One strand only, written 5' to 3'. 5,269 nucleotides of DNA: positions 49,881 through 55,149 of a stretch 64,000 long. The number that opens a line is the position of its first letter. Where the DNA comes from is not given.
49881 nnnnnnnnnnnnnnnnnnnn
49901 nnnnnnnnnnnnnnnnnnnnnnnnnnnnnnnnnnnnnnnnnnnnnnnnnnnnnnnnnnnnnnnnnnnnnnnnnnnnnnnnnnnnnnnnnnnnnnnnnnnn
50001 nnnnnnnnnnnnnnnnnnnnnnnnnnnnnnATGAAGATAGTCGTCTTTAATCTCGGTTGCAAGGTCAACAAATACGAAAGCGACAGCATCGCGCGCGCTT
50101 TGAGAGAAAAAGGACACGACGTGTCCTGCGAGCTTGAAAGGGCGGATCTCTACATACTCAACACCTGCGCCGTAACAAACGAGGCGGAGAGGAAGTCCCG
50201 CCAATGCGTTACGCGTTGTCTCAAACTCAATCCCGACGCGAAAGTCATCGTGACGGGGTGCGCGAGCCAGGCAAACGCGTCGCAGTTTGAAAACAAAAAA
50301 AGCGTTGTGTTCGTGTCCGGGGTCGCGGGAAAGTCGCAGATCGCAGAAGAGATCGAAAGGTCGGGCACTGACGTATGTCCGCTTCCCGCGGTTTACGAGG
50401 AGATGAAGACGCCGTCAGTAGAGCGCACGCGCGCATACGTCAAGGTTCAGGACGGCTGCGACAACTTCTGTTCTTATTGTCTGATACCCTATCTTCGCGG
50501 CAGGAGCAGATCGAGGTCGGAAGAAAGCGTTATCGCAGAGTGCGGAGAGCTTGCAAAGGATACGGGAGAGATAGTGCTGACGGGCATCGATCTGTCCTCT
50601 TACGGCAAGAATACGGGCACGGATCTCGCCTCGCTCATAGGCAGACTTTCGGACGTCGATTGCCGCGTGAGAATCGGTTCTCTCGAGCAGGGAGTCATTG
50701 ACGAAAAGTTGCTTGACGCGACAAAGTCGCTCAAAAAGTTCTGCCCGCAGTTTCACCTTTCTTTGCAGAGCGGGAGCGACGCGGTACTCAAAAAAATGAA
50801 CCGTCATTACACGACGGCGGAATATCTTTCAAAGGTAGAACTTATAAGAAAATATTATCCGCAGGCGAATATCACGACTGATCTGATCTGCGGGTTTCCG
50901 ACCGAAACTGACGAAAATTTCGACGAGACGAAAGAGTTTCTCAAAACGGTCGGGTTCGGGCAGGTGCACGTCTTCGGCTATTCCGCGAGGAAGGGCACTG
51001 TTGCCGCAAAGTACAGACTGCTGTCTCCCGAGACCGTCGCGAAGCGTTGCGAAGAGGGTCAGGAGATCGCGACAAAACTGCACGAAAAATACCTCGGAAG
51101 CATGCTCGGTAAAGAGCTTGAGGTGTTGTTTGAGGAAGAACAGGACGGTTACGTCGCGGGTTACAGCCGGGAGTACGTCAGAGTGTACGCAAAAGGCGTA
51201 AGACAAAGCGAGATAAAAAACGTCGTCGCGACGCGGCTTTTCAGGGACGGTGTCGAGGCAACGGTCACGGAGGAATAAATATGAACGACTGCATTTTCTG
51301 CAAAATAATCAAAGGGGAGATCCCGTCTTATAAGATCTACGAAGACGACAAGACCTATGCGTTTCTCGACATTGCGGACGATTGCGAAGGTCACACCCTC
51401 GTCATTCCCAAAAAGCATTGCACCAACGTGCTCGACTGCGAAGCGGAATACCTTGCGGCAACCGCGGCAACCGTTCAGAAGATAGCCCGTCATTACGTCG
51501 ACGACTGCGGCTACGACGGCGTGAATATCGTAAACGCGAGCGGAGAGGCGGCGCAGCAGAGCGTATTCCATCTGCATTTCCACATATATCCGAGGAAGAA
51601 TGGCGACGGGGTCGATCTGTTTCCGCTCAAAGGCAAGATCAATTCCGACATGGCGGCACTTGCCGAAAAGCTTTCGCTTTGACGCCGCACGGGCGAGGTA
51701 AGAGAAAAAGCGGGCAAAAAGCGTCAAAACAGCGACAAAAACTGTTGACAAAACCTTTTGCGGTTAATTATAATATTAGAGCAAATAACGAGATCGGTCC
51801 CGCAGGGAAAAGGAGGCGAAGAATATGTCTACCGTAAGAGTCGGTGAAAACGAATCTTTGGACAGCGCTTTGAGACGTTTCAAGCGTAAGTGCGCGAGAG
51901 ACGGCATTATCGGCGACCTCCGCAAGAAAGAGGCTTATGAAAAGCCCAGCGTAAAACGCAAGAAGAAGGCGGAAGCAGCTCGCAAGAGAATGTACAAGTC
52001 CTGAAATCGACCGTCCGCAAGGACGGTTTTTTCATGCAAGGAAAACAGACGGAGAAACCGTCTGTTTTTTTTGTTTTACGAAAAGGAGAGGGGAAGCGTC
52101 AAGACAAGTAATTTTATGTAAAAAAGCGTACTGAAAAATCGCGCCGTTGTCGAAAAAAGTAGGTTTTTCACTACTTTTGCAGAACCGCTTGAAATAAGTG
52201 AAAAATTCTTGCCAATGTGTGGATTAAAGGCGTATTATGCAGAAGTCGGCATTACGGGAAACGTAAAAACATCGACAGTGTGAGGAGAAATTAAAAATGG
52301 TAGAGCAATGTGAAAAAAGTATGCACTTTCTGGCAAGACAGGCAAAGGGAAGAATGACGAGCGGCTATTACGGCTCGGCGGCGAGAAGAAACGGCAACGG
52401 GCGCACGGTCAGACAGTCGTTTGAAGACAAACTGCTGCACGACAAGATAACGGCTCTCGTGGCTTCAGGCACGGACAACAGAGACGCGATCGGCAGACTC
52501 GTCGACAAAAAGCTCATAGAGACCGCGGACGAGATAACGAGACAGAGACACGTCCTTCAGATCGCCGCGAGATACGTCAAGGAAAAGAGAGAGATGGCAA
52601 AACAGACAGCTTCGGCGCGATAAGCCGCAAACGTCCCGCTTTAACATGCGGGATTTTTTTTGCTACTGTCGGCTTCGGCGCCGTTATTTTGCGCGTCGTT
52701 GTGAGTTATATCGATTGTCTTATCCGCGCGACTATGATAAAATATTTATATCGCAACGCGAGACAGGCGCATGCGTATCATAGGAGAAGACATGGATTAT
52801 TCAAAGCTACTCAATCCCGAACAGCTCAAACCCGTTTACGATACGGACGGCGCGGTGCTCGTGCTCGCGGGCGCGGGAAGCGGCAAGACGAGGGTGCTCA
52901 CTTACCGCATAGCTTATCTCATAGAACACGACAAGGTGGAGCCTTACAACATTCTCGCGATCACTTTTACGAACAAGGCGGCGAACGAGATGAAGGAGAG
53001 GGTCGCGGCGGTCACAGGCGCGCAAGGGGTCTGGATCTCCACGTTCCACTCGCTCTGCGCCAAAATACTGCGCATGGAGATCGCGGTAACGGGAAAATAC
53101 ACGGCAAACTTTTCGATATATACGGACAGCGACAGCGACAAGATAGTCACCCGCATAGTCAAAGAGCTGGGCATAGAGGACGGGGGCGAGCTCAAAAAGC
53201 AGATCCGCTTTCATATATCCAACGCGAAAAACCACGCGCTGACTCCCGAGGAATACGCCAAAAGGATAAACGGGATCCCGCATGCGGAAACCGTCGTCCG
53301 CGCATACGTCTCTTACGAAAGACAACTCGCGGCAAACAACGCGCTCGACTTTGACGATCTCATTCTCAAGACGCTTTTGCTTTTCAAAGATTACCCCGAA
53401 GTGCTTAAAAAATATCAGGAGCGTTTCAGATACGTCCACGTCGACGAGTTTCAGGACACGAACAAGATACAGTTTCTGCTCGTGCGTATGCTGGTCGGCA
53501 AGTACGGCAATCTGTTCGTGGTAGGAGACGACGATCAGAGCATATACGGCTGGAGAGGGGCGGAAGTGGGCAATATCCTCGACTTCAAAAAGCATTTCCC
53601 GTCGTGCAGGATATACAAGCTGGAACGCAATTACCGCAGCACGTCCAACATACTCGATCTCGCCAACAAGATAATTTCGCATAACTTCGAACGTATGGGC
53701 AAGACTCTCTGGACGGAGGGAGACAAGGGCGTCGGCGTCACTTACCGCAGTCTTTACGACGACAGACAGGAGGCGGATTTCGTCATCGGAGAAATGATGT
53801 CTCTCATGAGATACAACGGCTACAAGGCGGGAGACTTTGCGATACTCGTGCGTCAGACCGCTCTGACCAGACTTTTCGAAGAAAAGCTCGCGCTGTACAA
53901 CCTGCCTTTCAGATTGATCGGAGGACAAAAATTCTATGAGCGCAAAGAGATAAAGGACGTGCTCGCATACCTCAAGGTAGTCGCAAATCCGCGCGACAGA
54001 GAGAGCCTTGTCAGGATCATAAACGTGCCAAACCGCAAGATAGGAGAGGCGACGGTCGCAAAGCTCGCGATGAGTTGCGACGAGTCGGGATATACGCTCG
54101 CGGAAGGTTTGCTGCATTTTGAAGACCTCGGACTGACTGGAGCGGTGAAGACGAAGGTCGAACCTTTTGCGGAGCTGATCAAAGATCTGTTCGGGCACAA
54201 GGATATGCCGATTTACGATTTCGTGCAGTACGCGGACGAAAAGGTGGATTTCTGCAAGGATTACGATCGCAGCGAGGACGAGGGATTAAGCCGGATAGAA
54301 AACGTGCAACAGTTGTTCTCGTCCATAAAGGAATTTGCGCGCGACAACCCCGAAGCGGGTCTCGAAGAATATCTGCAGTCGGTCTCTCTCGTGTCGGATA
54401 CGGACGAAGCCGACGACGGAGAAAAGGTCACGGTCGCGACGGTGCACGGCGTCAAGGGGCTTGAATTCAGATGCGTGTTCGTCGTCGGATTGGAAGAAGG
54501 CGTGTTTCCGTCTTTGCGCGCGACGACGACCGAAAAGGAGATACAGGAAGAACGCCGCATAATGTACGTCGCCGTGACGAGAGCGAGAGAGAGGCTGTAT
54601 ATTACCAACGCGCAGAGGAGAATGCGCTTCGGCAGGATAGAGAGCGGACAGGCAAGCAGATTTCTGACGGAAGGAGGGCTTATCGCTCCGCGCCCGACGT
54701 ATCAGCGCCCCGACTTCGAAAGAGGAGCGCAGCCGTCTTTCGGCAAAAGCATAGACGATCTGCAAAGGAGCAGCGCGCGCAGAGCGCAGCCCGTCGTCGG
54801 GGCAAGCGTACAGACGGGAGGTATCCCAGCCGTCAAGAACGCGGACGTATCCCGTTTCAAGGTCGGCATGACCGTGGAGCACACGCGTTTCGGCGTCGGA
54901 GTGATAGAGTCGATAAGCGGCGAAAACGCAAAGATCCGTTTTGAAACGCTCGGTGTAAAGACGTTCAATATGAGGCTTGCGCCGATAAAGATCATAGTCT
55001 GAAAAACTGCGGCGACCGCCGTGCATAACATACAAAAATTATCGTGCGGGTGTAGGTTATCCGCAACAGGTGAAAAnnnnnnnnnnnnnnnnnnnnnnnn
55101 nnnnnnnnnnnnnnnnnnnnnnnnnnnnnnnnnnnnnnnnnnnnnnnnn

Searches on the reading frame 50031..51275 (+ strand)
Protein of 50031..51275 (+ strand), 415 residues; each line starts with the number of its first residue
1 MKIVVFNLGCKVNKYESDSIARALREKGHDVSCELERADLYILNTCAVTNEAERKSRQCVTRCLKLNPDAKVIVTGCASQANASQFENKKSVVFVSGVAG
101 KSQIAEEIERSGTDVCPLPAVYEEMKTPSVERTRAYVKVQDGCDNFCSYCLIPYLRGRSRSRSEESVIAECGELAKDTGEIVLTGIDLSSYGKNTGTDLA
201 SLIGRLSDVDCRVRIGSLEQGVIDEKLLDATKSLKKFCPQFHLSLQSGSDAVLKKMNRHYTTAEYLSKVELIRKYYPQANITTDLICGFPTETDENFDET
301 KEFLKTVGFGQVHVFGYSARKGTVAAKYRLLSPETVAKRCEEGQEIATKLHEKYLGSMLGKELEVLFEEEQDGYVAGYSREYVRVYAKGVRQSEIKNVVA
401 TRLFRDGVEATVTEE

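Call 19: search_protein_families(library=pfam, proteins=[window:50031-51275:+], max_evalue=0.00001)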
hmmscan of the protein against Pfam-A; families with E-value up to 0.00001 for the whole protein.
window:50031-51275:+ (415 aa): 2 families
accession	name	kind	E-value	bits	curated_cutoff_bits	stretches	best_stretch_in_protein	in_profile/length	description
PF00919.26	UPF0004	-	3.9e-23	81.7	27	1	2-93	1-94/98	Uncharacterized protein family UPF0004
PF04055.27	Radical_SAM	-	8.1e-23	81.9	29.5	1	138-304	2-166/166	Radical SAM superfamily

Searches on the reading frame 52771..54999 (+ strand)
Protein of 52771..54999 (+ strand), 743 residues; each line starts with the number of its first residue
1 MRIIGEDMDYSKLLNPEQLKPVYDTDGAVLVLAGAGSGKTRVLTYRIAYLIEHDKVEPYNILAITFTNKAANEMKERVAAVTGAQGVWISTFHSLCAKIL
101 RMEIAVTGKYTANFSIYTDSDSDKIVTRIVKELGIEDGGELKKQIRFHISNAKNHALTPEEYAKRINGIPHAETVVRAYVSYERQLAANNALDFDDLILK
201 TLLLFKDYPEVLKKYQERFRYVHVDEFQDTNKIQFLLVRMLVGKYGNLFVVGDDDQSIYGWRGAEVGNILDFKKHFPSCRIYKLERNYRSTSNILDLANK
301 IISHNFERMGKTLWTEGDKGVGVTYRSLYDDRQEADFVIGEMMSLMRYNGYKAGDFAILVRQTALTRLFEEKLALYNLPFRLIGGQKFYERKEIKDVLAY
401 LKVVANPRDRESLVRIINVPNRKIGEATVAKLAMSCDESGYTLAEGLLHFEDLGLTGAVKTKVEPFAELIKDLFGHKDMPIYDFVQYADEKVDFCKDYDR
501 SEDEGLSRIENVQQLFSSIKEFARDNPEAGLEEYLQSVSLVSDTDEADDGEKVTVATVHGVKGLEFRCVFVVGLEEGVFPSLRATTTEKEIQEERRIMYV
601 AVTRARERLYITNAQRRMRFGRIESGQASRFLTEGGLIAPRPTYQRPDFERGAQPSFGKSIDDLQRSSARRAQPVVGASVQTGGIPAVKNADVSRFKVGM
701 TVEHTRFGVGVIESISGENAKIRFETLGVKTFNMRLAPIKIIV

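Call 19: search_protein_families(library=pfam, proteins=[window:52771-54999:+], max_evalue=0.00001)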
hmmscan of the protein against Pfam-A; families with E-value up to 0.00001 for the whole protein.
window:52771-54999:+ (743 aa): 5 families
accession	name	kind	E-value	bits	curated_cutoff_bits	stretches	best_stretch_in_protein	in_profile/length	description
PF00580.27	UvrD-helicase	-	1.7e-92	310.4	23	1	14-277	1-271/271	UvrD/REP helicase N-terminal domain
PF13361.12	UvrD_C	-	6.6e-73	246.6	25.6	1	282-615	1-349/350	UvrD-like helicase C-terminal domain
PF13245.12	AAA_19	-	4.5e-23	82.3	25.1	1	27-260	12-132/134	AAA domain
PF13538.12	UvrD_C_2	-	3.6e-10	40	27.4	1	553-611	2-51/52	UvrD-like helicase C-terminal domain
PF01443.25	Viral_helicase1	-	9.5e-07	29.3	21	0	544-612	168-227/228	Viral superfamily 1 RNA helicase core domain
